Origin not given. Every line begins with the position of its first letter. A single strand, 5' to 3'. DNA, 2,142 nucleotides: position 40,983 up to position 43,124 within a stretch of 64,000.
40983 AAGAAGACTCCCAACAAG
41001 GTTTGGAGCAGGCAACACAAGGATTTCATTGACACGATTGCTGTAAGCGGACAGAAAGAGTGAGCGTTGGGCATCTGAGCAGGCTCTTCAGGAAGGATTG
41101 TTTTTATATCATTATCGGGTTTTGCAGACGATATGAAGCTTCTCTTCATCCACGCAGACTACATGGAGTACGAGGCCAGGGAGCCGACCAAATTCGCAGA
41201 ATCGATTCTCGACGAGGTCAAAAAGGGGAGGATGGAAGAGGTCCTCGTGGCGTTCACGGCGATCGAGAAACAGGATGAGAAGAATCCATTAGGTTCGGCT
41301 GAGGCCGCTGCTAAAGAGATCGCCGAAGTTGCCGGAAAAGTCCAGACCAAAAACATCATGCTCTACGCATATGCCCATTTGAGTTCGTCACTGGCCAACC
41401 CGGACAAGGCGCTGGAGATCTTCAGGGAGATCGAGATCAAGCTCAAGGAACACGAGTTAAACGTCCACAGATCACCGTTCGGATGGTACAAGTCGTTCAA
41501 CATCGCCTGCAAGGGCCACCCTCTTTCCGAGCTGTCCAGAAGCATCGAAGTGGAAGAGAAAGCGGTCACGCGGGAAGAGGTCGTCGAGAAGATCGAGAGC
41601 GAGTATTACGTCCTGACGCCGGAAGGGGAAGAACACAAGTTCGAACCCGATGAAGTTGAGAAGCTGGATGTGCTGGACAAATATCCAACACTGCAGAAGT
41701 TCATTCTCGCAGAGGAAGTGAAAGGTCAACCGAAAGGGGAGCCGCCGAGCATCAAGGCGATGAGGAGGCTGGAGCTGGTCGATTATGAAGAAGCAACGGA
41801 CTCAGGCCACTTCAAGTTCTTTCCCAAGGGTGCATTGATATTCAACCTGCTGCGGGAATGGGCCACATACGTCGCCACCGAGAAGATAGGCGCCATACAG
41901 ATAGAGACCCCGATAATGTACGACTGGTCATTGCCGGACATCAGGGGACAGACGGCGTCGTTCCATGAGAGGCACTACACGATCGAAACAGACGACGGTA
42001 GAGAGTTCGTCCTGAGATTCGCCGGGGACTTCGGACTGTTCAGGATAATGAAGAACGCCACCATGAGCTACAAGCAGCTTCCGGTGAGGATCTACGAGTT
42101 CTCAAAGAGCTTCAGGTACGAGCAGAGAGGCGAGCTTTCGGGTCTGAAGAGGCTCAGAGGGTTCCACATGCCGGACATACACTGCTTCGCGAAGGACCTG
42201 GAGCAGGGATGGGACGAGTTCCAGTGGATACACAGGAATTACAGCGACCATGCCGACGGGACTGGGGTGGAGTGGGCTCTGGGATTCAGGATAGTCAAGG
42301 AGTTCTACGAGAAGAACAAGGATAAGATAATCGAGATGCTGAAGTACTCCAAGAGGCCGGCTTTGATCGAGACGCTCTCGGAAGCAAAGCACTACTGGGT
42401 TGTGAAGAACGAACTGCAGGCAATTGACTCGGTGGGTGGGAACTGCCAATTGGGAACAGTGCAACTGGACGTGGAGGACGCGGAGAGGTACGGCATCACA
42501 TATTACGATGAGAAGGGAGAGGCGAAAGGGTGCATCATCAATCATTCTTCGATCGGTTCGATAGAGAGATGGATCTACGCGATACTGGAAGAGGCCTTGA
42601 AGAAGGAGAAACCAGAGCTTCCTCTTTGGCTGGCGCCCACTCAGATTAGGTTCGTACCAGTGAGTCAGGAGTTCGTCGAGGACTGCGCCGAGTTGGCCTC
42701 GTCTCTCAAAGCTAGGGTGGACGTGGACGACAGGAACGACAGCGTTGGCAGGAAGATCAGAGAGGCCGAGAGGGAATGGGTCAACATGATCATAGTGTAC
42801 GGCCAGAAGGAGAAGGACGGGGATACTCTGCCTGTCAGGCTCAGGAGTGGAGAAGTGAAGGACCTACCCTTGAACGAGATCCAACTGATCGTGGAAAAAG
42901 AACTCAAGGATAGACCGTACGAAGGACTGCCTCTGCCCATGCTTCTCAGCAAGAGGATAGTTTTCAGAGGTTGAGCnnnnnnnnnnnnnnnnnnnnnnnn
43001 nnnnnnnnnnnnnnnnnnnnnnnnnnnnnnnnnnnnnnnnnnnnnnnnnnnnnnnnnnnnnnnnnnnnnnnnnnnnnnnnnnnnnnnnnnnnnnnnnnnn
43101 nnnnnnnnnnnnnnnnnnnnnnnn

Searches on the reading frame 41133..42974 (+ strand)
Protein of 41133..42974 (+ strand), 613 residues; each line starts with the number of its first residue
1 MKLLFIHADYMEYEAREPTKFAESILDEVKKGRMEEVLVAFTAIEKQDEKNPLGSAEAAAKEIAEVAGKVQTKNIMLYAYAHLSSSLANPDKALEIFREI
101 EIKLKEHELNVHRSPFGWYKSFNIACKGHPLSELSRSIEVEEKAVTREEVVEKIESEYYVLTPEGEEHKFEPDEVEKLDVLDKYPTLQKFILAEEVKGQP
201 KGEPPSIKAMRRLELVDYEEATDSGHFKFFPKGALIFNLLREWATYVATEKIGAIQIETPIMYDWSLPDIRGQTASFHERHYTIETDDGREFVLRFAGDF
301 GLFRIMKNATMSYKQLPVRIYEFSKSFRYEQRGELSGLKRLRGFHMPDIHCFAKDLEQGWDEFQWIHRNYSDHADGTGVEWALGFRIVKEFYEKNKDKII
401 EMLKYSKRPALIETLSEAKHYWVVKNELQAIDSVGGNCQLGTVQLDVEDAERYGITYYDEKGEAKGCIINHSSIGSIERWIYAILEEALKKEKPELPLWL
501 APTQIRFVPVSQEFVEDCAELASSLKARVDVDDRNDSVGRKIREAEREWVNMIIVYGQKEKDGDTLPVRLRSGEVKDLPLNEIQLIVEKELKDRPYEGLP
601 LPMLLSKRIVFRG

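Call 7: search_protein_families(library=pfam, proteins=[window:41133-42974:+])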
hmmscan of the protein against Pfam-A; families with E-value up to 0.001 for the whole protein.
window:41133-42974:+ (613 aa): 3 families
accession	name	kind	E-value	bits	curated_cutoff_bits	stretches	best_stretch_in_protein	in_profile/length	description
PF08915.16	tRNA-Thr_ED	-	3.1e-50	170.3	30.2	1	1-138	1-137/137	Archaea-specific editing domain of threonyl-tRNA synthetase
PF00587.30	tRNA-synt_2b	-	1e-21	78.2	29.3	1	282-487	1-178/179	tRNA synthetase class II core domain (G, H, P, S and T)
PF03129.25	HGTP_anticodon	-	2.1e-12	47.4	21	1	504-583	1-87/94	Anticodon binding domain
